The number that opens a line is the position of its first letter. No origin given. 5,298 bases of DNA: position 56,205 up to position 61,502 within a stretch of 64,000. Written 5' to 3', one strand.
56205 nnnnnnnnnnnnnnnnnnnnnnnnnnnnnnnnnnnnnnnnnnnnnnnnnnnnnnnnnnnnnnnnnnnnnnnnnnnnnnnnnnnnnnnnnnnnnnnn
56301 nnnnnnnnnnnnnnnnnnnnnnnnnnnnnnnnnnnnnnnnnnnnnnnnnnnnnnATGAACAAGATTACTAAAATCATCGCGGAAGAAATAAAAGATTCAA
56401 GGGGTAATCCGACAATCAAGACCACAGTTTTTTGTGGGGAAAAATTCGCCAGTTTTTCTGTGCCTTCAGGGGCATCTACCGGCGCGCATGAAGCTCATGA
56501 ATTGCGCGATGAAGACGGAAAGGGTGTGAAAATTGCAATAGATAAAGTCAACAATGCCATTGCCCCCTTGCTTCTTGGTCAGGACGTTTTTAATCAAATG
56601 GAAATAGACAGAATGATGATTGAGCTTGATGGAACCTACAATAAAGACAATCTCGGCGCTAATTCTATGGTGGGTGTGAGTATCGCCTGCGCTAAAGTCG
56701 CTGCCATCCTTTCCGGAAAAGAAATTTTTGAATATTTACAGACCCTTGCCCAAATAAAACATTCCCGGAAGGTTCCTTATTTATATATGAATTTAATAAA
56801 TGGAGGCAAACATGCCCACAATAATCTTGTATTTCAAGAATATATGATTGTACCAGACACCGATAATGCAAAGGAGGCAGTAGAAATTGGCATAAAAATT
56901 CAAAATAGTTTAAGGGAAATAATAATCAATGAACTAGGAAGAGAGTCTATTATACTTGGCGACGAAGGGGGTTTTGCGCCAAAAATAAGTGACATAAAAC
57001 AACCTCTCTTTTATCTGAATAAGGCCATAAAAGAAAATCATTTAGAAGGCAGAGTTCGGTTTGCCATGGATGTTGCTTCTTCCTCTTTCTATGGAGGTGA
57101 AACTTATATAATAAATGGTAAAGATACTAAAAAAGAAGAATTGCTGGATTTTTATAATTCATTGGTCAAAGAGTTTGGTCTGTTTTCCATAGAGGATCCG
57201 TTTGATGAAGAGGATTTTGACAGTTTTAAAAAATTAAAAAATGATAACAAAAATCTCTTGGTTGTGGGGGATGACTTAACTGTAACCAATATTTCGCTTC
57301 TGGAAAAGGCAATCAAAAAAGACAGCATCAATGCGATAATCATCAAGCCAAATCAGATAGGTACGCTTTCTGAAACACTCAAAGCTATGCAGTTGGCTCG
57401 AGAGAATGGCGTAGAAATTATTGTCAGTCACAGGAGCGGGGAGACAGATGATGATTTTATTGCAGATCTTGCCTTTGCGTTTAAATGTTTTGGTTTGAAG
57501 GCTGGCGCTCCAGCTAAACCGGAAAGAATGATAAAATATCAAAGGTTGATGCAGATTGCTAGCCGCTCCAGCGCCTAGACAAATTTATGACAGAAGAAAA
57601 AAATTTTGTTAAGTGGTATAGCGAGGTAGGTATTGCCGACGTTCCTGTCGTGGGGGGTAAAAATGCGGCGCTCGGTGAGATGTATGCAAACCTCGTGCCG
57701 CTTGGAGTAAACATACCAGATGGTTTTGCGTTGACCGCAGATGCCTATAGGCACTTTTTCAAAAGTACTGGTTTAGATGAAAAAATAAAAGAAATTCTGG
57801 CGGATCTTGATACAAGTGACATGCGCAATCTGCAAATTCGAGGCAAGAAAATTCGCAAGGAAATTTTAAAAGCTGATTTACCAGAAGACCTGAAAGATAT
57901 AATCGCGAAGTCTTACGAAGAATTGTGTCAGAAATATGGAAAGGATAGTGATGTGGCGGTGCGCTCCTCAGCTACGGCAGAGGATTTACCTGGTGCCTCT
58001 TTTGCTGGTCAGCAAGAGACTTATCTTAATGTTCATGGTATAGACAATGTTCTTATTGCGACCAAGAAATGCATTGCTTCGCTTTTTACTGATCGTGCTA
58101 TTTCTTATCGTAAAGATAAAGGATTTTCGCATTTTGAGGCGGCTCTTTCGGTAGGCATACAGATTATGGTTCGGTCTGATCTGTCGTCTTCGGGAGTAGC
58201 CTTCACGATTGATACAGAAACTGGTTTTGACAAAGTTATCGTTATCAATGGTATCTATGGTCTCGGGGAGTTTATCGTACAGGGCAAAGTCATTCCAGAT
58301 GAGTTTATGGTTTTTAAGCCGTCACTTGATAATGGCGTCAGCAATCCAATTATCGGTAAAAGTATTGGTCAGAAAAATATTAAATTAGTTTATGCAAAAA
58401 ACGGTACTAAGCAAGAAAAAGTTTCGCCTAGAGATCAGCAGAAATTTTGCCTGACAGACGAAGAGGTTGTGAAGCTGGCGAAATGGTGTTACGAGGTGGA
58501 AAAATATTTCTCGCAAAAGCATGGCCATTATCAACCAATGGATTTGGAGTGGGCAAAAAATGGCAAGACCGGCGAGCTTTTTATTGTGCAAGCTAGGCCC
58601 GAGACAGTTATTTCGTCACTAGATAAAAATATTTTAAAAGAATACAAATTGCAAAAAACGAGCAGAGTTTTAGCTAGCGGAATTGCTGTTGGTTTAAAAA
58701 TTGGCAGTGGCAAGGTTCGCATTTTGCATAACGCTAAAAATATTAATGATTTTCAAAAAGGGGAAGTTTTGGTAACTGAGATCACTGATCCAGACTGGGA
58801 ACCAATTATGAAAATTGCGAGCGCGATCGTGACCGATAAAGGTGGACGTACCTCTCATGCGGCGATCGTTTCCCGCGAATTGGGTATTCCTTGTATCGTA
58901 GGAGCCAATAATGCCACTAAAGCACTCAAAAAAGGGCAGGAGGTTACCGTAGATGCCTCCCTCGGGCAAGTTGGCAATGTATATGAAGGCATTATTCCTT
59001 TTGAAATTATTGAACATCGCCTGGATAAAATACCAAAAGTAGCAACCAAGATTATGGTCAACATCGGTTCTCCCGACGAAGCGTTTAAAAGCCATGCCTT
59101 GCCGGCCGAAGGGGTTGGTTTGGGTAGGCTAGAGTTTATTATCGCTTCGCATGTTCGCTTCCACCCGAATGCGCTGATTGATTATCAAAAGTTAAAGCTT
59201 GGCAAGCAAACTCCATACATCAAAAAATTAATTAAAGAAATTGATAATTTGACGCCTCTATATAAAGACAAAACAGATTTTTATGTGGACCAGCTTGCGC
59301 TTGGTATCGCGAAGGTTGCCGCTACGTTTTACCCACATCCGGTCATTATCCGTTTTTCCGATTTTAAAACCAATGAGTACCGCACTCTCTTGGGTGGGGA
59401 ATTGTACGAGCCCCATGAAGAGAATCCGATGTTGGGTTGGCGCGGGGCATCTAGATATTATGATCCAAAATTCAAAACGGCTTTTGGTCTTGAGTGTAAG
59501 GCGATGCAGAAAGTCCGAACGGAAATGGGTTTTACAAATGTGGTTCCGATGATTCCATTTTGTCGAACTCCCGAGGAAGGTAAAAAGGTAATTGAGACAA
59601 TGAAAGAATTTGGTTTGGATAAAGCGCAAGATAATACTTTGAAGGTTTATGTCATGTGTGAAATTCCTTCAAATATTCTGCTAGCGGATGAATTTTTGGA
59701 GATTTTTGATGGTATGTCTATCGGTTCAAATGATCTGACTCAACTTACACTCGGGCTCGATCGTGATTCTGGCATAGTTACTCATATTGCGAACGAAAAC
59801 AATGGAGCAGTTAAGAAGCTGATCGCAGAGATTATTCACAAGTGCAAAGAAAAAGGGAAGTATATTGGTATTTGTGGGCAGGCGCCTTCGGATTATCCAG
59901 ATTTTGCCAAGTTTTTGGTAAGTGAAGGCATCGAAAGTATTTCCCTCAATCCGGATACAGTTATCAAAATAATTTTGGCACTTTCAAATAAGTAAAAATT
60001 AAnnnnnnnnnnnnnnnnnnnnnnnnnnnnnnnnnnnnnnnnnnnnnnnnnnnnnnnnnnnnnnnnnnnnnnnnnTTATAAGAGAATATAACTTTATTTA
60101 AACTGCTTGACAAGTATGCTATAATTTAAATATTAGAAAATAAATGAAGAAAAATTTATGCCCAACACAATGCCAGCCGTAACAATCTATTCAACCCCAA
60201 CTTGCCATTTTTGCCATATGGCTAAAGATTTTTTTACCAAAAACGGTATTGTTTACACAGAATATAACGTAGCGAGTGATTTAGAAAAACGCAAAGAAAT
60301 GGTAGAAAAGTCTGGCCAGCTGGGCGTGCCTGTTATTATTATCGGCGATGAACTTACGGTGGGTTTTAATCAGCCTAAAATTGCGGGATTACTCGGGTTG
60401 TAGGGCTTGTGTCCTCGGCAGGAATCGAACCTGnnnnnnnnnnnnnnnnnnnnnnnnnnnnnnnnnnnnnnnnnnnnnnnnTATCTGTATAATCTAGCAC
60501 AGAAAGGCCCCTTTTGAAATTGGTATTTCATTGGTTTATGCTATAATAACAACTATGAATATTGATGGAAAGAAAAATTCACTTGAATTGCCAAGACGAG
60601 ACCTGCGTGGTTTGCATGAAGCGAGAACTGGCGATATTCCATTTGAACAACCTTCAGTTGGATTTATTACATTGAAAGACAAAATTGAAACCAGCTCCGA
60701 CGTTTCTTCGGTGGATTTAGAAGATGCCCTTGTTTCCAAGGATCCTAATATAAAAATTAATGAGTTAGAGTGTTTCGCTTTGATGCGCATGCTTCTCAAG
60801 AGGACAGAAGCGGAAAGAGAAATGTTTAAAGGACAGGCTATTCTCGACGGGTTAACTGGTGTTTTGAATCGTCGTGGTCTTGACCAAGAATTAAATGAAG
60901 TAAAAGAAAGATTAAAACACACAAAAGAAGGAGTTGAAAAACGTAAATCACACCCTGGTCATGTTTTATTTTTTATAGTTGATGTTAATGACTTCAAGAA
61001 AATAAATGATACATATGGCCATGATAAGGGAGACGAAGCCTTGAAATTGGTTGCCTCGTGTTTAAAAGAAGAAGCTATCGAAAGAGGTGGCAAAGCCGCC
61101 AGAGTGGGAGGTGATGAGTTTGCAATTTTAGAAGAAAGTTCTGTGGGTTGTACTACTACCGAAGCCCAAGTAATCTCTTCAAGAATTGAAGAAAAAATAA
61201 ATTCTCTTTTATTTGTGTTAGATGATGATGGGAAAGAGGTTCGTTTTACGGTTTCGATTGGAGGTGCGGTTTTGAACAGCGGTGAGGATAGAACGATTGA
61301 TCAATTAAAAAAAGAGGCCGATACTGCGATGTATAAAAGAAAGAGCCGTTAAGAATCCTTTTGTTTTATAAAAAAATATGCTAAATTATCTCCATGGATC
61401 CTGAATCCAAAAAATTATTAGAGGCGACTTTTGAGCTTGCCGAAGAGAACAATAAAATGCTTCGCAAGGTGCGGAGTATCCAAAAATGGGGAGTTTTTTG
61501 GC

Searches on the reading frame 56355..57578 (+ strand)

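Call 80: search_protein_families(library=pfam, proteins=[window:56355-57578:+], max_evalue=0.01)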
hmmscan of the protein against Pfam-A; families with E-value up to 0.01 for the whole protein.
window:56355-57578:+ (407 aa): 4 families
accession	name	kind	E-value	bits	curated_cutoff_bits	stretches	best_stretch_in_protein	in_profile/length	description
PF00113.28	Enolase_C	-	2e-80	270.7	21.5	1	140-402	4-278/296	Enolase, C-terminal TIM barrel domain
PF03952.21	Enolase_N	-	1.9e-42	145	35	1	4-128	1-131/131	Enolase, N-terminal domain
PF13378.12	MR_MLE_C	-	1.7e-07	31.6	29.4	1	263-359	60-154/219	Enolase C-terminal domain-like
PF11458.13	Mistic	-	0.0057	17.1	26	0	60-125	7-67/74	Membrane-integrating protein Mistic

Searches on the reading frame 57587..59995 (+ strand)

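Call 80: search_protein_families(library=pfam, proteins=[window:57587-59995:+], max_evalue=0.01)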
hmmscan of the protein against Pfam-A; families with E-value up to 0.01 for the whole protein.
window:57587-59995:+ (802 aa): 3 families
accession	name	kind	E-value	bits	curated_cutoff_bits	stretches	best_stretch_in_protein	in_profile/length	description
PF01326.24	PPDK_N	-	2.4e-116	389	27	1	20-352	2-323/328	Pyruvate phosphate dikinase, AMP/ATP-binding domain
PF02896.24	PEP-utilizers_C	-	7.5e-62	209.6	22.8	1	485-797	18-286/293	PEP-utilising enzyme, PEP-binding domain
PF00391.29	PEP-utilizers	-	1.1e-28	99.1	23.1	1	389-460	1-72/72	PEP-utilising enzyme, mobile domain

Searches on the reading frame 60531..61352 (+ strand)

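Call 80: search_protein_families(library=pfam, proteins=[window:60531-61352:+], max_evalue=0.01)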
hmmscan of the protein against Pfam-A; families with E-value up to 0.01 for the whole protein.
window:60531-61352:+ (273 aa): 1 family
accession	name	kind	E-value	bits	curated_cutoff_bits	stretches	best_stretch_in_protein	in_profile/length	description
PF00990.26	GGDEF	-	1e-33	116.8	23.8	1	103-272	1-156/161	Diguanylate cyclase, GGDEF domain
